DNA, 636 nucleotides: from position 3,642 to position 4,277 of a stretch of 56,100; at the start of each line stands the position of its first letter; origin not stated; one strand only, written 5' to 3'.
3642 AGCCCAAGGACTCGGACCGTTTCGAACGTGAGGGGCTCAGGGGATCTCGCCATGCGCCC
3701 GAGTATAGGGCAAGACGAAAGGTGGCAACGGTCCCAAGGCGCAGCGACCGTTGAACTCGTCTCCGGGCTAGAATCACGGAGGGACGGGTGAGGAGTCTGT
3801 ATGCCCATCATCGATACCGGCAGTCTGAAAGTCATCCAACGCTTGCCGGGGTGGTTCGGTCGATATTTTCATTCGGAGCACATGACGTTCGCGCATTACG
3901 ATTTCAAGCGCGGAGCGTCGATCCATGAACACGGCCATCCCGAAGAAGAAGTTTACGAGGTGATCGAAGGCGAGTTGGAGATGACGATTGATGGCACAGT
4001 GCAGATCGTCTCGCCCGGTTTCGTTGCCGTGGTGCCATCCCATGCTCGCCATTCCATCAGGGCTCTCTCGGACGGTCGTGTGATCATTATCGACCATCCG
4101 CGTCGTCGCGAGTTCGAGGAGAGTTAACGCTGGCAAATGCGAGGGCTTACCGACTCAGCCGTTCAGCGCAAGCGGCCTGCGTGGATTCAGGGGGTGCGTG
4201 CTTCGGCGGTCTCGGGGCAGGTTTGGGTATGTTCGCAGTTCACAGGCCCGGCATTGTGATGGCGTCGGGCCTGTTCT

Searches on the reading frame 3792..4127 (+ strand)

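Call 14: search_protein_families(library=pfam, proteins=[window:3792-4127:+], max_evalue=0.1)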
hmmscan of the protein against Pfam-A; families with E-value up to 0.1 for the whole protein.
window:3792-4127:+ (111 aa): 8 families
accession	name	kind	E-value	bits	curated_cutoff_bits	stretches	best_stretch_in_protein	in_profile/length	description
PF07883.17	Cupin_2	-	9.5e-14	51.3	27.2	1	36-101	3-68/70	Cupin domain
PF00027.35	cNMP_binding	-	3e-05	24.3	27.5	1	38-103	4-80/89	Cyclic nucleotide-binding domain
PF02311.25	AraC_binding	-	0.003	17.7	21.1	1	42-94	14-66/135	AraC-like ligand binding domain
PF06249.18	EutQ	-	0.0075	16.5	21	1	52-103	96-147/152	Ethanolamine utilisation protein EutQ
PF00190.28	Cupin_1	-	0.027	14.5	22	1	30-95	32-107/151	Cupin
PF06339.18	Ectoine_synth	-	0.034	14.9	27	1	44-101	50-107/127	Ectoine synthase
PF11699.14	CENP-C_C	-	0.087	13.5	29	0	52-91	34-73/85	Mif2/CENP-C like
PF12973.13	Cupin_7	-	0.09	13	27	0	37-65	39-67/105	ChrR Cupin-like domain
